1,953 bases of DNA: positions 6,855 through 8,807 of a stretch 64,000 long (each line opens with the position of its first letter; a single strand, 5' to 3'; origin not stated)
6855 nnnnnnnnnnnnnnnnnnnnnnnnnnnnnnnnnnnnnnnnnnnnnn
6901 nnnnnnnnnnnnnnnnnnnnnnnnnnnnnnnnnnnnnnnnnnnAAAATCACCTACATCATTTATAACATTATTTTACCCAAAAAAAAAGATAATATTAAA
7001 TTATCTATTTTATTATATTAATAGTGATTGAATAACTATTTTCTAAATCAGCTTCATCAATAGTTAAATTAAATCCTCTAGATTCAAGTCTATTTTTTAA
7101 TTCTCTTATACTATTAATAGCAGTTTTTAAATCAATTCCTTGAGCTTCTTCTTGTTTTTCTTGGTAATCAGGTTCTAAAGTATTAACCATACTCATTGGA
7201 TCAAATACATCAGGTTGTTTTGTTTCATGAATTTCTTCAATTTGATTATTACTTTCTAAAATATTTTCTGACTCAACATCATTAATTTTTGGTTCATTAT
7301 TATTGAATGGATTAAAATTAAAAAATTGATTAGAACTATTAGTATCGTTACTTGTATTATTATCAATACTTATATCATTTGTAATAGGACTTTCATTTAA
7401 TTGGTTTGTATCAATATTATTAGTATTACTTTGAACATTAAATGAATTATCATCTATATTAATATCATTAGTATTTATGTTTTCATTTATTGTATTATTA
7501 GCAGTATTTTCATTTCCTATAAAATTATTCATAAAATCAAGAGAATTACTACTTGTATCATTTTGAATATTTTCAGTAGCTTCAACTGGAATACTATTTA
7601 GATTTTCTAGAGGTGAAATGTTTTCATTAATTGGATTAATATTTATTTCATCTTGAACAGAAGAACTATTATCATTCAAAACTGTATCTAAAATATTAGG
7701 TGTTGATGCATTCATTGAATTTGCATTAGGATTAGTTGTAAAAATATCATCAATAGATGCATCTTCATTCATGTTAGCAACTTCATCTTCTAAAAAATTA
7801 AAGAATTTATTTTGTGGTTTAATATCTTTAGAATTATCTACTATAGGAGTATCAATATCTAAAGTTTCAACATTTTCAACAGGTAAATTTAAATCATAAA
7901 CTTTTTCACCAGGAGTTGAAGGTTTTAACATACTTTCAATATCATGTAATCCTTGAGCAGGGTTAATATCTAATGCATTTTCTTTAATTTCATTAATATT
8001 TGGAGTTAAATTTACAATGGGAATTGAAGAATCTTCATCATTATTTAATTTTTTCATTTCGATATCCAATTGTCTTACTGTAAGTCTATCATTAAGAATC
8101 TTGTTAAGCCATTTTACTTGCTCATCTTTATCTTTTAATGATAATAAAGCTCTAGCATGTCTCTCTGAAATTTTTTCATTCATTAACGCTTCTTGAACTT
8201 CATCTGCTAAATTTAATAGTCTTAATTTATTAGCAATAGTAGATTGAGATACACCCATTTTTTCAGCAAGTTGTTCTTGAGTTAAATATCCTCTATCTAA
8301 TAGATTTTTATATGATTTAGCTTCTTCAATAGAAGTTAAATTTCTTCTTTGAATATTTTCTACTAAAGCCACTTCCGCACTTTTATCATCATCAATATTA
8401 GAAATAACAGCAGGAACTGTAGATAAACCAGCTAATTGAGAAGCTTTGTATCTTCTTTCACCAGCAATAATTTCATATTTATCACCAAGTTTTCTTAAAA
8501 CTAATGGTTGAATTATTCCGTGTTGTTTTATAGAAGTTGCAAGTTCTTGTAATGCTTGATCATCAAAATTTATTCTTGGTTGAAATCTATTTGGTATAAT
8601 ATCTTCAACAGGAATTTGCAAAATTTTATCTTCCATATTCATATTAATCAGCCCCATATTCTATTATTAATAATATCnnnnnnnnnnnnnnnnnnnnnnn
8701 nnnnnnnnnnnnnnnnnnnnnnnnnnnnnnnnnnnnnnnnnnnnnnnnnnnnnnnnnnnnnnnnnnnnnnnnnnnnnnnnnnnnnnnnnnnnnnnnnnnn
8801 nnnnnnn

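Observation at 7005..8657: Single ParB/Noc-like protein with a ~300-residue N/D/S-rich disordered tail and no adjacent ParA/Soj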

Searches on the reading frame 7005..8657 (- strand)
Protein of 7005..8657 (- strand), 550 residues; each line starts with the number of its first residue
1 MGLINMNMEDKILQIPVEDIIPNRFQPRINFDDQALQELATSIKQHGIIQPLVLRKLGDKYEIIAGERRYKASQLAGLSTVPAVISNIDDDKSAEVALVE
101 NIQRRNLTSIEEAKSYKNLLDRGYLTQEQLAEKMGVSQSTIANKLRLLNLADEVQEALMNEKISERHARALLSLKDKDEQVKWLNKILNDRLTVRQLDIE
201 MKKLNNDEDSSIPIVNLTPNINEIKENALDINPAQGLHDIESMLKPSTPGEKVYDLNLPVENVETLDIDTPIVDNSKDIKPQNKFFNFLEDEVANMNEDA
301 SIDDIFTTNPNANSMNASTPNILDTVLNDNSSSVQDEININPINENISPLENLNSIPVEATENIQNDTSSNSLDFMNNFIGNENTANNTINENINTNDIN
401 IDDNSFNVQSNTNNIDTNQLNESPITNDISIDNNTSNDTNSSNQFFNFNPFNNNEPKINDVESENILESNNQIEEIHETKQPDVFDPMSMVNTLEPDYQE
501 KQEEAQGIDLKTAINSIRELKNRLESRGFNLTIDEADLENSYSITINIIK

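Call 3: search_protein_families(library=pfam, proteins=[window:7005-8657:-], max_evalue=1)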
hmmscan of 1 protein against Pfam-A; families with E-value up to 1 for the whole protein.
window:7005-8657:- (550 aa): 23 families
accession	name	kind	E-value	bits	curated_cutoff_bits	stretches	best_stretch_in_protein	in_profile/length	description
PF02195.25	ParB_N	-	4.8e-35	119.9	26.3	1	11-103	2-95/95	ParB N-terminal domain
PF17762.8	HTH_ParB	-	2.3e-34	118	22.6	1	106-205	2-101/102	ParB HTH domain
PF01381.28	HTH_3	-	0.0001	22.7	23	1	120-142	5-27/55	Helix-turn-helix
PF20432.4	Xre-like-HTH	-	0.00034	21.3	25.8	1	113-145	12-43/63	Antitoxin Xre-like helix-turn-helix domain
PF01978.25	TrmB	-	0.00035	20.8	25.6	1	112-155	10-53/68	Sugar-specific transcriptional regulator TrmB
PF08279.18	HTH_11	-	0.00058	20.1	25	1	120-149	11-40/55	HTH domain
PF18024.7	HTH_50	-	0.0012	18.9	27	1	129-147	28-46/50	Helix-turn-helix domain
PF13730.12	HTH_36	-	0.0031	17.7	25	1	124-148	25-49/55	Helix-turn-helix domain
PF04545.22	Sigma70_r4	-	0.0091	15.9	24.1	1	125-141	21-37/50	Sigma-70, region 4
PF13412.12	HTH_24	-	0.011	15.7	21.9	1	119-145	12-38/48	Winged helix-turn-helix DNA-binding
PF01047.28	MarR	-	0.02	15.2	24.6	1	120-146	13-39/59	MarR family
PF07506.17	RepB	-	0.032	14.7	30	1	103-162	1-61/185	RepB plasmid partitioning protein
PF13560.12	HTH_31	-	0.045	14.5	27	1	122-142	12-32/64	Helix-turn-helix domain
PF12116.14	SpoIIID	-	0.078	13.5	27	1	128-180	23-80/82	Stage III sporulation protein D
PF12802.13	MarR_2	-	0.12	13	27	1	121-148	16-44/61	MarR family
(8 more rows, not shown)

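Call 4: search_protein_families(library=ncbifam, proteins=[window:7005-8657:-], max_evalue=0.1)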
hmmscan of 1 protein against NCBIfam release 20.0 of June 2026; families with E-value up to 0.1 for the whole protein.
window:7005-8657:- (550 aa): 14 families
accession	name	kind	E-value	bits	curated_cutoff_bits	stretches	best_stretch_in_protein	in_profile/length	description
TIGR04285.1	nucleoid_noc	exception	5e-85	284.9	315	2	11-208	1-198/255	nucleoid occlusion protein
TIGR00180.1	parB_part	domain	1e-55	188.4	58.45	1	9-187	2-185/186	ParB/RepB/Spo0J family partition protein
TIGR03734.1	PRTRC_parB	hypoth_equivalog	8.7e-38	130.2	278.6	1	26-205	7-190/555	PRTRC system ParB family protein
TIGR03454.1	partition_RepB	equivalog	7.7e-17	61.7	201.5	1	11-147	63-200/325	plasmid partitioning protein RepB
NF010406.0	PRK13832.1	subfamily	2.8e-14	52.6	640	1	29-180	22-175/578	plasmid partitioning protein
NF010440.0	PRK13866.1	equivalog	7.8e-06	25.3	522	1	29-124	82-180/336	plasmid partitioning protein RepB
TIGR04381.1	HTH_TypR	domain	0.0011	18.9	30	1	128-147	25-44/49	TyrR/PhhR family helix-turn-helix DNA-binding protein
TIGR02885.1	spore_sigF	equivalog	0.0012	18.7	321.45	0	458-519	122-186/231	RNA polymerase sporulation sigma factor SigF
NF053625.1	SerKinSerKArch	equivalog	0.007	15.5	380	1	29-88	28-90/244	ADP-dependent L-serine kinase SerK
NF010252.0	PRK13698.1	equivalog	0.0092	14.9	274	1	33-172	86-225/323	ParB/RepB/Spo0J family plasmid partition protein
TIGR03070.1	couple_hipB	subfamily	0.01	15.7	71.65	1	125-142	16-33/58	type II toxin-antitoxin system Y4mF family antitoxin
NF033788.1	HTH_metalloreg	subfamily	0.031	14.1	55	1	119-152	19-53/77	metalloregulator ArsR/SmtB family transcription factor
NF040939.2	trans_reg_lrs14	equivalog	0.046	13.8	90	0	108-152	19-64/103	Lrs14 family HTH-type transcriptional regulator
NF003257.0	PRK04217.1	equivalog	0.053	13.7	115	1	108-144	43-78/110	hypothetical protein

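Call 6: find_homologous_proteins(query=window:7005-8657:-)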
Query window:7005-8657:- (550 aa): 7998 proteins with E <= 0.001 among 8000 candidates; the best 120 are listed.
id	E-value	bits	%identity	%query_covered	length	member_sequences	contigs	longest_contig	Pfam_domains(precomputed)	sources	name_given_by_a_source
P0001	0.0e+0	1135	100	99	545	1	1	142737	PF17762.9,PF02195.27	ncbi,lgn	-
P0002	2.2e-192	659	-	-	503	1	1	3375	PF17762.9,PF02195.27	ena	-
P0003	4.0e-188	645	65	100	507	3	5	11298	PF17762.9,PF02195.27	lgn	-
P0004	5.0e-188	644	80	56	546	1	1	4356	PF17762.9,PF02195.27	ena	-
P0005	6.3e-188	644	64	100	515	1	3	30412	PF17762.9,PF02195.27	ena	-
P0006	1.1e-187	643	64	100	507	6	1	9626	PF17762.9,PF02195.27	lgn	-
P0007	3.2e-186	638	82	56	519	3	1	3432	PF17762.9,PF02195.27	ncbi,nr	ncbi:MAG: ParB/RepB/Spo0J family partition protein [Bacilli bacterium]|nr:ParB/RepB/Spo0J family par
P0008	2.0e-185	636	63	99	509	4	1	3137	PF17762.9,PF02195.27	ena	-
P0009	6.2e-185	634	63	100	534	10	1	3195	PF17762.9,PF02195.27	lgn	-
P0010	2.5e-184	632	63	100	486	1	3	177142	PF17762.9,PF02195.27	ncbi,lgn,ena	-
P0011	1.1e-183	630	62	100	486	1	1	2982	PF17762.9,PF02195.27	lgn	-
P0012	3.4e-183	628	62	100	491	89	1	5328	PF17762.9,PF02195.27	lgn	-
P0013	4.7e-183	628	61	100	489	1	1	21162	PF17762.9,PF02195.27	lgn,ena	-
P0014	2.2e-181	622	63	99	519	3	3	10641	PF17762.9,PF02195.27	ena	-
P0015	9.2e-177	607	-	-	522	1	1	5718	PF17762.9,PF02195.27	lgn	-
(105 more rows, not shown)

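Call 7: search_solved_structures(query=window:7005-8657:-, show_alignments=3)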
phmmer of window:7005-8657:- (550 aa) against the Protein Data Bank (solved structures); distinct sequences matched with E-value up to 0.001: 14.
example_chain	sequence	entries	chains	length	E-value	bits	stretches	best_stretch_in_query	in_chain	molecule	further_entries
7ng0_A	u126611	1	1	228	5.5e-61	210.4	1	11-204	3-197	Nucleoid occlusion protein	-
7nfu_A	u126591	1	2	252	8.3e-61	209.8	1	10-204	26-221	Nucleoid occlusion protein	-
7ol9_A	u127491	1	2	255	5.5e-55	190.6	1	9-204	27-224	Nucleoid occlusion protein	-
6sdk_A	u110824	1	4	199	2.5e-49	172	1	12-206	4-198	Stage 0 sporulation protein J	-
1vz0_A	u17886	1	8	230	5.3e-48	167.5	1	12-201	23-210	Chromosome-partitioning protein Spo0J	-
7bnk_A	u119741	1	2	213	5e-45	157.7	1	12-198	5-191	ParB family protein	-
4umk_A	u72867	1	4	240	7e-45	157.3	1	10-198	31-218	PROBABLE CHROMOSOME-PARTITIONING PROTEIN PARB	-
7o0n_A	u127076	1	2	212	3.3e-44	155.1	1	12-198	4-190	ParB family protein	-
7bnr_A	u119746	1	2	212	3.3e-44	155.1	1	12-198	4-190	ParB family protein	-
6t1f_A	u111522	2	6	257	4.8e-37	131.4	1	14-204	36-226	Chromosome-partitioning protein ParB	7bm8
6y93_A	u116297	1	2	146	6.6e-28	101.3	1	93-204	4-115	Nucleoid occlusion protein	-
6s6h_A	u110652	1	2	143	5e-16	62.1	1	95-204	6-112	Chromosome-partitioning protein ParB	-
8qa8_A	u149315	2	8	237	3e-11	46.3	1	24-185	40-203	Transcriptional repressor protein KorB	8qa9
1r71_A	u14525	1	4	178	0.00012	24.5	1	69-186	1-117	Transcriptional repressor protein korB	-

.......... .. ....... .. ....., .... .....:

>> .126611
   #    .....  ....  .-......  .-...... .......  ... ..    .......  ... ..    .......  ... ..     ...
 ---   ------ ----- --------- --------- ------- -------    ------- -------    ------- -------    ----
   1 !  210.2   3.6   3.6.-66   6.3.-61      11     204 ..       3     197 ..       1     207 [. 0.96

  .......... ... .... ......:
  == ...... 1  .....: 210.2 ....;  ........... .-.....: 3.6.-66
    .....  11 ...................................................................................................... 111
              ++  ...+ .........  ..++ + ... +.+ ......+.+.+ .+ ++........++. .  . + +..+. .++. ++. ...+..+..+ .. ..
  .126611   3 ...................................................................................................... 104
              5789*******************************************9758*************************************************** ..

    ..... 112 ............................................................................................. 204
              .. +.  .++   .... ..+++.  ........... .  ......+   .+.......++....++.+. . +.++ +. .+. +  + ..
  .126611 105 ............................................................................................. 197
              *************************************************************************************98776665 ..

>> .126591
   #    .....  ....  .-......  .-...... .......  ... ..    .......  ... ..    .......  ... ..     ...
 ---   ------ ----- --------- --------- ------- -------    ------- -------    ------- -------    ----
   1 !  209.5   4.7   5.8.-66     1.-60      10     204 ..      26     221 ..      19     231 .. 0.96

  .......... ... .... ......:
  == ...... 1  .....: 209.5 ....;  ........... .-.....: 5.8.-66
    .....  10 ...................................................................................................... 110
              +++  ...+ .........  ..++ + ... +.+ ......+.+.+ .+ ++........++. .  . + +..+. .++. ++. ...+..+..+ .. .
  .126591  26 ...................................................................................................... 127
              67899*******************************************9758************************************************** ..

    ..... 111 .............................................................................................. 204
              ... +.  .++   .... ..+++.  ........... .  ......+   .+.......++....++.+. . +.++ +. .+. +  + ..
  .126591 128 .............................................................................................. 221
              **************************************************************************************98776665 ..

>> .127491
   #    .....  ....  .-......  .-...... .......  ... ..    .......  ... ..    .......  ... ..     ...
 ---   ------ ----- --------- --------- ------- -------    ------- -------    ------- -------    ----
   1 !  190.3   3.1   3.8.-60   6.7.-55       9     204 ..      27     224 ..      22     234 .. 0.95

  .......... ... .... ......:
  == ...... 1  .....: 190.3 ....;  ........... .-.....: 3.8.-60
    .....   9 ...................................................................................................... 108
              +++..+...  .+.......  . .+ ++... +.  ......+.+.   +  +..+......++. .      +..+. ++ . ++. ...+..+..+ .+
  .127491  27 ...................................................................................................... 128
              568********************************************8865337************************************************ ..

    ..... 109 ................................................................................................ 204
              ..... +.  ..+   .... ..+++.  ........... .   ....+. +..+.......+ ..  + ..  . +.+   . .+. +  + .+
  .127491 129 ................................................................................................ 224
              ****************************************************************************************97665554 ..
